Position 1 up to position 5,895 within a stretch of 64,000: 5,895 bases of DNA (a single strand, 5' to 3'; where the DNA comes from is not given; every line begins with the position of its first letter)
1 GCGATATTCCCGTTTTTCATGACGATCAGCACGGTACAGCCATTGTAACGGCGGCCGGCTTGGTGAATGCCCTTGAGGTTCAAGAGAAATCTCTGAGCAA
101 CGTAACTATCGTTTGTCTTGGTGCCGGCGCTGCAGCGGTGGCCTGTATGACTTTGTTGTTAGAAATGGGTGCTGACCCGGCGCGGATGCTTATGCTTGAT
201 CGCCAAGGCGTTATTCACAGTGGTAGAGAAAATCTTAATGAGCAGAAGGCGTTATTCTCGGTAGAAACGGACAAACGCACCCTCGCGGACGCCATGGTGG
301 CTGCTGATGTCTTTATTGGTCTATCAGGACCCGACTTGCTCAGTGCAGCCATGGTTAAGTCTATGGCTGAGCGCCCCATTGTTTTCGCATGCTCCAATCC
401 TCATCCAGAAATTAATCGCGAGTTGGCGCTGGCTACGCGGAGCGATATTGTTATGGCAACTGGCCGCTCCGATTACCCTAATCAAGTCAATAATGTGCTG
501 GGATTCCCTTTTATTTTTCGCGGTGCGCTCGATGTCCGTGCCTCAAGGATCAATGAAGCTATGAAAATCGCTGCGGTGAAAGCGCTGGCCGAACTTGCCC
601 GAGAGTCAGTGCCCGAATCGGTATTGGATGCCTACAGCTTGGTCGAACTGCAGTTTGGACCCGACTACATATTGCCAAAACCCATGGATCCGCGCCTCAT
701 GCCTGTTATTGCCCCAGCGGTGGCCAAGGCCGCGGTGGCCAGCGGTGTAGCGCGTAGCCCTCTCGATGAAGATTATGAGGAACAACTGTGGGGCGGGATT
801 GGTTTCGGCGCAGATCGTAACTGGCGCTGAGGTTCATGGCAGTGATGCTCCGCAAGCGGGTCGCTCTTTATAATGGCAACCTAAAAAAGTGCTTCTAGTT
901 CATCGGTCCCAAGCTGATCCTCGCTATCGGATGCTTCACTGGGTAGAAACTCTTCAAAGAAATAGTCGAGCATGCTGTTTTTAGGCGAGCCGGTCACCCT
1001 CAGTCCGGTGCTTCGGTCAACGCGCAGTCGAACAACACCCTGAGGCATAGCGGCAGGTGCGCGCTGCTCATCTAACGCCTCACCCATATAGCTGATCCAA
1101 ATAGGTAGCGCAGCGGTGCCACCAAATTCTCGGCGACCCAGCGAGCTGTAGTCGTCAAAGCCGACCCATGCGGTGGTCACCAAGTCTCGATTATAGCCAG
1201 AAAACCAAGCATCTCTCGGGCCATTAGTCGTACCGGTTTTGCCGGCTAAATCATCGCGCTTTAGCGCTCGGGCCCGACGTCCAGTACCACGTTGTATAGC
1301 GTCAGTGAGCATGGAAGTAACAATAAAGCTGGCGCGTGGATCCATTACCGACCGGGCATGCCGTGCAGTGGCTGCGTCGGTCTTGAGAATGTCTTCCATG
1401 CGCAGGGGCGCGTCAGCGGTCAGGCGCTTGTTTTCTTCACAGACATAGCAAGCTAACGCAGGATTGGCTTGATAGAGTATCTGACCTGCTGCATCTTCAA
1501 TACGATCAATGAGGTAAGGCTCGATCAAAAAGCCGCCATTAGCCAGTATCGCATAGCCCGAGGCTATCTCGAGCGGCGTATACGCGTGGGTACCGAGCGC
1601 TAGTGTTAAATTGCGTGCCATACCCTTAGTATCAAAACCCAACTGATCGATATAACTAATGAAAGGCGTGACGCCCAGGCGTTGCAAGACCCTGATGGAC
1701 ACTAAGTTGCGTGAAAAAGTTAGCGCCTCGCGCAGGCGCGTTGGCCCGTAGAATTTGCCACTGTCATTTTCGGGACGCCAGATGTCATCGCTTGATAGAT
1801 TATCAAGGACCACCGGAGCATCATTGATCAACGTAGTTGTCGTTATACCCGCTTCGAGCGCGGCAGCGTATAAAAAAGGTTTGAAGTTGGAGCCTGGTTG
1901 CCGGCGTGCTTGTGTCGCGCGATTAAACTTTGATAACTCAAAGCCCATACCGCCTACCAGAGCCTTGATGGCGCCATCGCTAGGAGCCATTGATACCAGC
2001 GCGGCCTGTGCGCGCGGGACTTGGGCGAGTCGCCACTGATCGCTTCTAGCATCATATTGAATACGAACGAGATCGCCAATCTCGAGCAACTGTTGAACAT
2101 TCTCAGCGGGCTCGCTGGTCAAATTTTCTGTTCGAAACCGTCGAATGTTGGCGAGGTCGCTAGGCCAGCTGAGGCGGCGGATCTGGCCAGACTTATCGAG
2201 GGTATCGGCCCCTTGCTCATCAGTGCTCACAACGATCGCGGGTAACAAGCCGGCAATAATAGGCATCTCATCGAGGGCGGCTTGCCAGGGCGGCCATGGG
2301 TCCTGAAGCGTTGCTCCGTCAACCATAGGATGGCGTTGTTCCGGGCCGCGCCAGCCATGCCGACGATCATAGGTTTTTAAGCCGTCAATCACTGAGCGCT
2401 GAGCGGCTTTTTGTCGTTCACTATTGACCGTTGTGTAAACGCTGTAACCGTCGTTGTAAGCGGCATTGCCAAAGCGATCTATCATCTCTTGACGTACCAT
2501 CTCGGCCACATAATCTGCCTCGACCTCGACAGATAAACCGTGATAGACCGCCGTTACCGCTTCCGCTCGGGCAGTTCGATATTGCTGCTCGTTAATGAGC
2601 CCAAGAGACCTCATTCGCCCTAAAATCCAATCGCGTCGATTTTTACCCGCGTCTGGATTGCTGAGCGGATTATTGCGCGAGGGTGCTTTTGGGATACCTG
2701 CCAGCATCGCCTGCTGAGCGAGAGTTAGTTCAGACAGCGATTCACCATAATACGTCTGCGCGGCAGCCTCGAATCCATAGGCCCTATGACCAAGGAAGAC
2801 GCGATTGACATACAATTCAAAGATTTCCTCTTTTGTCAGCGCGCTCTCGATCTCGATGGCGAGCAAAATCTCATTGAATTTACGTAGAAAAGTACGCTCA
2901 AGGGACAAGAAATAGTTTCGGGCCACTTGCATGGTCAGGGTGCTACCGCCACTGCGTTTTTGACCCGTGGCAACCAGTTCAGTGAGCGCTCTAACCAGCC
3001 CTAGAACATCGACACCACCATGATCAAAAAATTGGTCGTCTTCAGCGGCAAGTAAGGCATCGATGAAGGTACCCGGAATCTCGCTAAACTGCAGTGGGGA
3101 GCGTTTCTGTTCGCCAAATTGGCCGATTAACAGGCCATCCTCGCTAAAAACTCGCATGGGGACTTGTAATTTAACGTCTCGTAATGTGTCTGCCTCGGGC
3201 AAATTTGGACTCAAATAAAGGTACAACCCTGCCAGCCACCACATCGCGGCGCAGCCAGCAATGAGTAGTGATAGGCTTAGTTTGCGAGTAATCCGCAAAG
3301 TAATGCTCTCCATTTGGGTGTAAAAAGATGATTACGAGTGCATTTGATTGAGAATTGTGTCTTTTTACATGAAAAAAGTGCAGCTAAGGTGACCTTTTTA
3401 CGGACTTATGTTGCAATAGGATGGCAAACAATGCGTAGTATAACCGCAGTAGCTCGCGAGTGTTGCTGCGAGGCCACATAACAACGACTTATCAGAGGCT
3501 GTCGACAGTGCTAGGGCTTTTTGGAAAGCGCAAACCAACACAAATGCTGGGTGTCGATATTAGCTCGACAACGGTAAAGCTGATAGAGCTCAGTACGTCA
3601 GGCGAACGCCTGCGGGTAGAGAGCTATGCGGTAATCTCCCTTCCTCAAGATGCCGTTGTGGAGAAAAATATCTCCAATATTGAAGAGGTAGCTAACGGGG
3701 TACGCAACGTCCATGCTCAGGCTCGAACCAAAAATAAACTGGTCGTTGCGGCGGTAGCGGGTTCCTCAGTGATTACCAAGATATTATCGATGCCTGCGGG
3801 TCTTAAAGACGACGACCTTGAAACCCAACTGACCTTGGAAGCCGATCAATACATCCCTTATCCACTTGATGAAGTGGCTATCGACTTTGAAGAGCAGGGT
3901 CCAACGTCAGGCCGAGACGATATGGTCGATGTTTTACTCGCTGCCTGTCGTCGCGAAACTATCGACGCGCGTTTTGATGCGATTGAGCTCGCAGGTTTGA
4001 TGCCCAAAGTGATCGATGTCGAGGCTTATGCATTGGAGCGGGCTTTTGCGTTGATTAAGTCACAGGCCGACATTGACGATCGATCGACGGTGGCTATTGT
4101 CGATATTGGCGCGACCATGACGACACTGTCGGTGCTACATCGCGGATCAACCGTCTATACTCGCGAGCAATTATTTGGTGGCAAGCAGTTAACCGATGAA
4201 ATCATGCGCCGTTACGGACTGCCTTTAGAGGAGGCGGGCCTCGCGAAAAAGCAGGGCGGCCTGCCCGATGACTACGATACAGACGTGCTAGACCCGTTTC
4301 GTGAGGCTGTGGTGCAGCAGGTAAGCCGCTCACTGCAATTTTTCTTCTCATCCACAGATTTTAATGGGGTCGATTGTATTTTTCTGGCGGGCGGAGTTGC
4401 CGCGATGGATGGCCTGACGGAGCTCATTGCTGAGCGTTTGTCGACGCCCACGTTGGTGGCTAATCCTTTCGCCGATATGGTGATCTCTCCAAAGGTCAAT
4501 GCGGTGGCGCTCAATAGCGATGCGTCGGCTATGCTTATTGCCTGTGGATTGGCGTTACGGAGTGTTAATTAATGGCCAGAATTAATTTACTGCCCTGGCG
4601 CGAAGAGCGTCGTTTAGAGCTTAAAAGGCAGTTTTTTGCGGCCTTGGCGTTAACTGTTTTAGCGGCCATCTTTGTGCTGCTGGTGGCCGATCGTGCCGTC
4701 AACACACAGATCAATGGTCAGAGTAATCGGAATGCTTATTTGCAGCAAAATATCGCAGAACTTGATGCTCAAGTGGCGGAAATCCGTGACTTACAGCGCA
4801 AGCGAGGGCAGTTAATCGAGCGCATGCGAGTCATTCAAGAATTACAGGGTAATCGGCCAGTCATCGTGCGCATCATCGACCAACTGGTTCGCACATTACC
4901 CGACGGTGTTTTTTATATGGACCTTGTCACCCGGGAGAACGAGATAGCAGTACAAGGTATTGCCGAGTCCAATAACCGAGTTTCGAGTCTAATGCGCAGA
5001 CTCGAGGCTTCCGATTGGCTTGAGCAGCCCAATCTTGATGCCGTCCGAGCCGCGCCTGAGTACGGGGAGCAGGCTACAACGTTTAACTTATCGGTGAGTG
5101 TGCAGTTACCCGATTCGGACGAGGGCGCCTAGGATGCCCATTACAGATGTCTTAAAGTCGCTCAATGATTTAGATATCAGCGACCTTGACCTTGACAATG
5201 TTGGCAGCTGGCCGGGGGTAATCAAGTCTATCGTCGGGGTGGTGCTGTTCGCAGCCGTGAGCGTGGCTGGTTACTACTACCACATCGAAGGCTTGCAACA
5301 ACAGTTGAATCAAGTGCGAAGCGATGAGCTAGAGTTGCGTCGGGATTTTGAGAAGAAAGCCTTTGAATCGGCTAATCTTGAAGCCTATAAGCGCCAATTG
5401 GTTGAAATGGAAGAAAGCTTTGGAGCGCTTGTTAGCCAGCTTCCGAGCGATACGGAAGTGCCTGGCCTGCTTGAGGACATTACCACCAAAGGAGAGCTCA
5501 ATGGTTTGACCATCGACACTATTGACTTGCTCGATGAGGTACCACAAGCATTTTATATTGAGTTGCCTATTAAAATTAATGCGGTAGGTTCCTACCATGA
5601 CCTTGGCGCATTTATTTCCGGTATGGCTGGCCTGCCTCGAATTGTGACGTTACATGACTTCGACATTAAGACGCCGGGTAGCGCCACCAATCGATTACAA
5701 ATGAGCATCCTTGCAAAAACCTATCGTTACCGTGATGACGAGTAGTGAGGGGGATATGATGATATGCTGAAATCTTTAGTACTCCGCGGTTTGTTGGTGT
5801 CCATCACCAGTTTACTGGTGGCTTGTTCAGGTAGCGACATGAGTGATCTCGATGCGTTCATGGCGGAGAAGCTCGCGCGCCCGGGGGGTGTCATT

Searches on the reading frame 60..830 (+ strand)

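Call 84: search_protein_families(library=pfam, proteins=[window:60-830:+], max_evalue=0.00001)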
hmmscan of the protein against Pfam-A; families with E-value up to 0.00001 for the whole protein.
window:60-830:+ (256 aa): 1 family
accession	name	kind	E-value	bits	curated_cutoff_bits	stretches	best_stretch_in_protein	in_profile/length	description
PF03949.21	Malic_M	-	1e-20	74.6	23.5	1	2-186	13-231/258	Malic enzyme, NAD binding domain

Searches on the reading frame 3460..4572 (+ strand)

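Call 84: search_protein_families(library=pfam, proteins=[window:3460-4572:+], max_evalue=0.00001)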
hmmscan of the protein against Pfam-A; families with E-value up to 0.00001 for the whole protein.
window:3460-4572:+ (370 aa): 3 families
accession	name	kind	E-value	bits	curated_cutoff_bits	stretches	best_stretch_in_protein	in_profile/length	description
PF11104.14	PilM_2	-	5.7e-129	430.4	27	1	31-368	1-339/340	Type IV pilus assembly protein PilM;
PF14450.12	FtsA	-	1.6e-12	48.3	31.8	1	212-345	1-121/127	Cell division protein FtsA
PF06723.19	MreB_Mbl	-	1.5e-06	27.8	27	0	195-249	131-185/327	MreB/Mbl protein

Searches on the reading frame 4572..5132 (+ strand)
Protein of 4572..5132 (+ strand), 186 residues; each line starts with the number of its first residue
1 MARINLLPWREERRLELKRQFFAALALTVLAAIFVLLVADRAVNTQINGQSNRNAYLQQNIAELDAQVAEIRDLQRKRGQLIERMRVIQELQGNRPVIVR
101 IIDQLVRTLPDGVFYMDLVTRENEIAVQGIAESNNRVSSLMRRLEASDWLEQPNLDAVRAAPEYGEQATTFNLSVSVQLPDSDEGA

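Call 85: search_protein_families(library=pfam, proteins=[window:4572-5132:+], max_evalue=0.00001)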
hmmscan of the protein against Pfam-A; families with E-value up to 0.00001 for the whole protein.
window:4572-5132:+ (186 aa): 1 family
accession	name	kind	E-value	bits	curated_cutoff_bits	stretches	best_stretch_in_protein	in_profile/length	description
PF05137.18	PilN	-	1.6e-20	73.3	22.8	1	101-176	2-77/78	Fimbrial assembly protein (PilN)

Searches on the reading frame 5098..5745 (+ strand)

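Call 85: search_protein_families(library=pfam, proteins=[window:5098-5745:+], max_evalue=0.00001)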
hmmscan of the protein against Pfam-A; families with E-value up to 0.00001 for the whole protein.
window:5098-5745:+ (215 aa): 1 family
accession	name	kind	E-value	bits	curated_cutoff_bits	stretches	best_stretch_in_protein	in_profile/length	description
PF04350.18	PilO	-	4.7e-49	166.7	22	1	70-213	1-145/145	Pilus assembly protein, PilO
